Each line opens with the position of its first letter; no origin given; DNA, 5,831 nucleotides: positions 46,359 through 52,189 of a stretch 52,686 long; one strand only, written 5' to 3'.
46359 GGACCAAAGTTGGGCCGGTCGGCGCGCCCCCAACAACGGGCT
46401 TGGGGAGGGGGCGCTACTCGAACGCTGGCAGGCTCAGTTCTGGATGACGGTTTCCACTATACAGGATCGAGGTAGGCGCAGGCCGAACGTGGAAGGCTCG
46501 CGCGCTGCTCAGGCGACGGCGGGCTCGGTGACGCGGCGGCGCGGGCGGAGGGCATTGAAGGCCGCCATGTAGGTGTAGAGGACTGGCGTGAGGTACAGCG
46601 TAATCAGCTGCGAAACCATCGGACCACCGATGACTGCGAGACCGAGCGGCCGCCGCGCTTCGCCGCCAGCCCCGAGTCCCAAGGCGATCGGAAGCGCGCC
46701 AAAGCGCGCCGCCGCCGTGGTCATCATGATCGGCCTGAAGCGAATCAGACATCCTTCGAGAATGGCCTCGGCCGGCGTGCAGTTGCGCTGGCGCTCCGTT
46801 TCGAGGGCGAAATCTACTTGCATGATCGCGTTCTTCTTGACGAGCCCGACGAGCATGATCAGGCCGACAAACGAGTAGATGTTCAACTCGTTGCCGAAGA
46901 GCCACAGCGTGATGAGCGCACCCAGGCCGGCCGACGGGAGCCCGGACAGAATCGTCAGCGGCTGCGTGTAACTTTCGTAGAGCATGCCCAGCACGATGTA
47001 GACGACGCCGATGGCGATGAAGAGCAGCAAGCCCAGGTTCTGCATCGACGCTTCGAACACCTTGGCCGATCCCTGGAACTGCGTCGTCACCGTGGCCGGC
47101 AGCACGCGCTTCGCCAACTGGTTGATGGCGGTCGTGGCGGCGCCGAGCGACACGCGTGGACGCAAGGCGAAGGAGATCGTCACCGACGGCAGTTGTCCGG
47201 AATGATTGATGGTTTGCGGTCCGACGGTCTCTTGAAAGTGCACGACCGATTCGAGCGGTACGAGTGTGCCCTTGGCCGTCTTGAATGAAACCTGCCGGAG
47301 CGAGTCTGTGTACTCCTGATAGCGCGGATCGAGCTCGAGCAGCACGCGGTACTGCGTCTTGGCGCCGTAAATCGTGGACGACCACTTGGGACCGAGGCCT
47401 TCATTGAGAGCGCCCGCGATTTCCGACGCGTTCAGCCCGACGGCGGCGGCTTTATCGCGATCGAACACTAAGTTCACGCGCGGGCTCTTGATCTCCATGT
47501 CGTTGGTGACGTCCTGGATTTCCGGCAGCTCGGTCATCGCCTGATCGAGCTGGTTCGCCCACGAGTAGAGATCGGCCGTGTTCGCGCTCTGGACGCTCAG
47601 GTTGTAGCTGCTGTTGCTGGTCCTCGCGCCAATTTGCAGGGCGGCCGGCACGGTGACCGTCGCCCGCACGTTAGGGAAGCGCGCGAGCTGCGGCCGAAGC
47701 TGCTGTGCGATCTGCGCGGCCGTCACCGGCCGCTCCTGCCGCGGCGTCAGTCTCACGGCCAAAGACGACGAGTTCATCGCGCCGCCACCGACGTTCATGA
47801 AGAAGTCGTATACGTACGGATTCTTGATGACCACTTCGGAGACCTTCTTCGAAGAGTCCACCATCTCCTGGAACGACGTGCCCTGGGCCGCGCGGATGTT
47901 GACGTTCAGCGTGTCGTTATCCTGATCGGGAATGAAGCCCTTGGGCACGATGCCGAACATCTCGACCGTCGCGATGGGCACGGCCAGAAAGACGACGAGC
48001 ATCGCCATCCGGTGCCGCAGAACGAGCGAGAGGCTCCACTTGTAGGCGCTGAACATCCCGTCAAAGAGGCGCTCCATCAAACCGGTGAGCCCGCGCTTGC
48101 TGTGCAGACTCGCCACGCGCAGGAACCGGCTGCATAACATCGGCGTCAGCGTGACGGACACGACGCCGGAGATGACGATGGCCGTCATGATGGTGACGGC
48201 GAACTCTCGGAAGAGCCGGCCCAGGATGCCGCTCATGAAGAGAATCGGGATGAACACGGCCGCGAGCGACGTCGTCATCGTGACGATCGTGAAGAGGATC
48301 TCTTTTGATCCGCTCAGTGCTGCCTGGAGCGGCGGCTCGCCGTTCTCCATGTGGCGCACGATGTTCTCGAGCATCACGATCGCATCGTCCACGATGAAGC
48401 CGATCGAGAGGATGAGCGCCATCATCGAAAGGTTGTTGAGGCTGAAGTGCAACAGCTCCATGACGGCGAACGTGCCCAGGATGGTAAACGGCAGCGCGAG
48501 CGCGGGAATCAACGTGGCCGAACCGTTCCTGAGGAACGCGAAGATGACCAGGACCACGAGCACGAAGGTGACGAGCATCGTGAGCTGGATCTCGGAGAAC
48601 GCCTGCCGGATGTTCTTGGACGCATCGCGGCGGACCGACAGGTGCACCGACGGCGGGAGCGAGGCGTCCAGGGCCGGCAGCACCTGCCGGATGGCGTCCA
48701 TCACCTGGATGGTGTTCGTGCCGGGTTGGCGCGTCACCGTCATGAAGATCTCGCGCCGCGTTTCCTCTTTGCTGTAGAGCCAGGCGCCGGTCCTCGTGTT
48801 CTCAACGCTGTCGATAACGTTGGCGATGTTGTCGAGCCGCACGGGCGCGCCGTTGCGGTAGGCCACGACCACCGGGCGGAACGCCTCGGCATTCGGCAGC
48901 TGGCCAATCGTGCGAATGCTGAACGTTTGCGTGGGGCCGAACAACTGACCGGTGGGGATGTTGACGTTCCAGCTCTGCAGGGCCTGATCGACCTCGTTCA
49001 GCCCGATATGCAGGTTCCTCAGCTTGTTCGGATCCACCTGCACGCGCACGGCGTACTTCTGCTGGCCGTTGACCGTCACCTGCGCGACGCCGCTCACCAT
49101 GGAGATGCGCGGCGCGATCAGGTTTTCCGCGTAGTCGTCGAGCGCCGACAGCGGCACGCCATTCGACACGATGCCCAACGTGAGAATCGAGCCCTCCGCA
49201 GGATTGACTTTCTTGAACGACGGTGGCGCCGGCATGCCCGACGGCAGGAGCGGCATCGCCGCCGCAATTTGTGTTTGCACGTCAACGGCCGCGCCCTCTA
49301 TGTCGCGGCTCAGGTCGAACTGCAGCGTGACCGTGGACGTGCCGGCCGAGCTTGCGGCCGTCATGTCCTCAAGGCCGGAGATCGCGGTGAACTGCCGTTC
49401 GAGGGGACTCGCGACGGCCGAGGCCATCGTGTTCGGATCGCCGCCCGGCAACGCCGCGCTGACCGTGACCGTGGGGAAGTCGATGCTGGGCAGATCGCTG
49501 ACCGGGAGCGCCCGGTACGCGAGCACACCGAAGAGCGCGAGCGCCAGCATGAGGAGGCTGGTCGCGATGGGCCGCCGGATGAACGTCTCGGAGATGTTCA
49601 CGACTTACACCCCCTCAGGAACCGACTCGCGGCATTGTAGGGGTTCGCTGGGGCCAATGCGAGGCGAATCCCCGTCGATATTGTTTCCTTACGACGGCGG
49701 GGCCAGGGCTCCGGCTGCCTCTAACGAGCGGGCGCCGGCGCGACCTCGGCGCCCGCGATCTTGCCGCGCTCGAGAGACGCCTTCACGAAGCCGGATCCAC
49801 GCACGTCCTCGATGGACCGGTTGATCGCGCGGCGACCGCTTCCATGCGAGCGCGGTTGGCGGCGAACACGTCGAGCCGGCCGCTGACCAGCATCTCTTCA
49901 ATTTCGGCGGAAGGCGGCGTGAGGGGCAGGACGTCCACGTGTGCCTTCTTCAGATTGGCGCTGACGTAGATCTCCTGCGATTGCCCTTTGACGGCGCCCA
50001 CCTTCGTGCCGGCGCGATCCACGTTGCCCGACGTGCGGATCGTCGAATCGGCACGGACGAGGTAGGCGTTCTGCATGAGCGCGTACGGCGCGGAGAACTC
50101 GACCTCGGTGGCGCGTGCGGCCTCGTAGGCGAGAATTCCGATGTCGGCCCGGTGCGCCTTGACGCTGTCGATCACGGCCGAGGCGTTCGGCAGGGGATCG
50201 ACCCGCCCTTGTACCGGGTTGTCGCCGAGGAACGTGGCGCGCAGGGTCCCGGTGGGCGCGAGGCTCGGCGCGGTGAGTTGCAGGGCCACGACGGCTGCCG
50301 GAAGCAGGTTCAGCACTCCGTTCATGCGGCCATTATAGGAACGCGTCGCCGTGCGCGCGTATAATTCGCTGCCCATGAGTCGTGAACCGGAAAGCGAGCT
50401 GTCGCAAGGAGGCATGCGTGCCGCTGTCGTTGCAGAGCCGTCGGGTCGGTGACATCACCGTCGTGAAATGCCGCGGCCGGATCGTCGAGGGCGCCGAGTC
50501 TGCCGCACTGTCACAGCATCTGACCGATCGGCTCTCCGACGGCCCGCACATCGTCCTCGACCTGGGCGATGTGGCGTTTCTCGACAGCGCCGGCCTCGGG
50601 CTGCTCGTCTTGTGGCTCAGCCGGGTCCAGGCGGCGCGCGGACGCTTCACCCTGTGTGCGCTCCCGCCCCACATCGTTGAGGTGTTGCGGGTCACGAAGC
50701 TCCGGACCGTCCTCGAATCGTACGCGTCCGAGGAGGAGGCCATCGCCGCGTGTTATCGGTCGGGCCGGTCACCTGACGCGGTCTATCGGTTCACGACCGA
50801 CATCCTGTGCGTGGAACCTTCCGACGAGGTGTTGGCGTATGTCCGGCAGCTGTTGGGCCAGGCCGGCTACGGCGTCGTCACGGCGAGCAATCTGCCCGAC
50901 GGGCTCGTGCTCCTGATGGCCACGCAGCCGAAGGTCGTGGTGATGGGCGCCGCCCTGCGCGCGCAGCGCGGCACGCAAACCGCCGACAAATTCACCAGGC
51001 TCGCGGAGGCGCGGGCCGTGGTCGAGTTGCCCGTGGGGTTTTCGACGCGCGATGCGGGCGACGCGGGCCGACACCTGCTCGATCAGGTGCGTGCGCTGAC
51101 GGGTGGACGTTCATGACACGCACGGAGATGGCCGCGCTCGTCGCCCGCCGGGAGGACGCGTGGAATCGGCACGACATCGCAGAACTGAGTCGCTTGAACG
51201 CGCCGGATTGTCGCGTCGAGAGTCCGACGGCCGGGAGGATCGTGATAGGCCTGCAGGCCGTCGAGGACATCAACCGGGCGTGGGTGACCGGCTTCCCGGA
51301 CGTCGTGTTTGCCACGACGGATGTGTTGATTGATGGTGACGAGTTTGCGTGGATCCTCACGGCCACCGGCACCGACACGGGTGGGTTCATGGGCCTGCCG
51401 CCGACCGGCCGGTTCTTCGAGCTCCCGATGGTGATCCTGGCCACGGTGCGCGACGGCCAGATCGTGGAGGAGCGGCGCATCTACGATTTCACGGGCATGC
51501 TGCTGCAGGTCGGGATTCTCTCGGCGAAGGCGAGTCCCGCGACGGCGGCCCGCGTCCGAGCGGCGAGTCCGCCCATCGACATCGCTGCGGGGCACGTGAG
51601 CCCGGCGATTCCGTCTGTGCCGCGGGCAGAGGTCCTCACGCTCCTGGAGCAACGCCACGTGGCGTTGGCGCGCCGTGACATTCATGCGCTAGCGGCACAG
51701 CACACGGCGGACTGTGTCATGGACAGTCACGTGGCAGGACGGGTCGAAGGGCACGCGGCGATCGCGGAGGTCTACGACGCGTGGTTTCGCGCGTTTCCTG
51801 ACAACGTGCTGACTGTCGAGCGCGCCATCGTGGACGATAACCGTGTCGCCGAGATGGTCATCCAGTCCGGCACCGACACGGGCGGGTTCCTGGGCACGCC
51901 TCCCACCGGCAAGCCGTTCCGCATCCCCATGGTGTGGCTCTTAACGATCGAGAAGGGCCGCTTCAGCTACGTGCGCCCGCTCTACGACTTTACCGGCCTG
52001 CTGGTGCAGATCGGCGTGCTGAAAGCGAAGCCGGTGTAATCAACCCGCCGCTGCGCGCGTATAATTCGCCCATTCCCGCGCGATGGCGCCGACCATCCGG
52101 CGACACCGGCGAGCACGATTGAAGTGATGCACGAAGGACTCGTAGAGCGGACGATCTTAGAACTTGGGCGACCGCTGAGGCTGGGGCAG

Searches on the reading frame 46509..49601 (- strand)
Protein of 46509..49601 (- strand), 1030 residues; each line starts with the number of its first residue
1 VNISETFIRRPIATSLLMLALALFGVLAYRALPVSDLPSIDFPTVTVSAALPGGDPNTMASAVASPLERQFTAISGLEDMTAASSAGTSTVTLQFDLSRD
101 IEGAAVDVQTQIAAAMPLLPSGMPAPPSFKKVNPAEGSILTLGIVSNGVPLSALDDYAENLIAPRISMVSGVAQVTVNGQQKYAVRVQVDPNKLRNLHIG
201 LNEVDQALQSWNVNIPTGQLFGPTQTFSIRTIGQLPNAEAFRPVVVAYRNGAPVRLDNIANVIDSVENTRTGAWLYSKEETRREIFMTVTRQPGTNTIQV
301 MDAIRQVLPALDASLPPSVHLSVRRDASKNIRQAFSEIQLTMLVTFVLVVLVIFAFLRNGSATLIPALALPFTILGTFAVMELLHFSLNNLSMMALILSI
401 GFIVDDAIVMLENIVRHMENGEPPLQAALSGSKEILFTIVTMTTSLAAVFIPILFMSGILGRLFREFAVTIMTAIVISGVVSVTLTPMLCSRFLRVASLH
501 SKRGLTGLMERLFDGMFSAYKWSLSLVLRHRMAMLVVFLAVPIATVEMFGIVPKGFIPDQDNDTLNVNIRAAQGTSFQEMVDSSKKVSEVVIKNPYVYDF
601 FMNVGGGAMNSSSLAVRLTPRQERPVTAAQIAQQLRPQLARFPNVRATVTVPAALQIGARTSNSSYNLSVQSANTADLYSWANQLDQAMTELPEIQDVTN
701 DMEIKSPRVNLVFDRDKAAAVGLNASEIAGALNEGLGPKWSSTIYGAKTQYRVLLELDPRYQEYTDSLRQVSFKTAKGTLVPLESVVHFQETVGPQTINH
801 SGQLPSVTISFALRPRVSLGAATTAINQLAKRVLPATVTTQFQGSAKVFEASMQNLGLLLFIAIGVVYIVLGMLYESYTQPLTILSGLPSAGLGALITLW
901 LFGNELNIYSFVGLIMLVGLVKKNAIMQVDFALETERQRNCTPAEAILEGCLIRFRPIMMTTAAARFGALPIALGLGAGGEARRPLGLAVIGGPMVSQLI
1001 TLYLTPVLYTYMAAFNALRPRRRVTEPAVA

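Call 60: search_protein_families(library=pfam, proteins=[window:46509-49601:-], max_evalue=0.001)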
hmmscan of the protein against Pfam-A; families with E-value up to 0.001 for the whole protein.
window:46509-49601:- (1030 aa): 3 families
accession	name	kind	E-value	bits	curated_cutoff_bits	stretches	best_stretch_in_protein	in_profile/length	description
PF00873.25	ACR_tran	-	6.3e-296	984.7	28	1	3-1011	1-1019/1021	AcrB/AcrD/AcrF family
PF02355.23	SecD_SecF_C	-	7.7e-08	32.4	20.5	1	333-483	28-175/189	Protein export membrane protein SecD/SecF, C-terminal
PF03176.21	MMPL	-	1.3e-06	28.1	20.5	1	259-507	64-316/333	MMPL family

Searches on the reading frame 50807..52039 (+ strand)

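Call 60: search_protein_families(library=pfam, proteins=[window:50807-52039:+], max_evalue=0.001)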
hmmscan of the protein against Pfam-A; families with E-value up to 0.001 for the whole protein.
window:50807-52039:+ (410 aa): 4 families
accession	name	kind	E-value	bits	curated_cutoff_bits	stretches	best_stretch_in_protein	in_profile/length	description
PF07366.18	SnoaL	-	2.7e-45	153.7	28.4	2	112-234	4-125/126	SnoaL-like polyketide cyclase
PF12680.13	SnoaL_2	-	1.7e-31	109.2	27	2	117-221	6-101/102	SnoaL-like domain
PF14534.12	DUF4440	-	2.1e-08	35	25.2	0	110-190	3-79/107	Domain of unknown function (DUF4440)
PF13474.12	SnoaL_3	-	3.6e-06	27.8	22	0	115-186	8-80/121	SnoaL-like domain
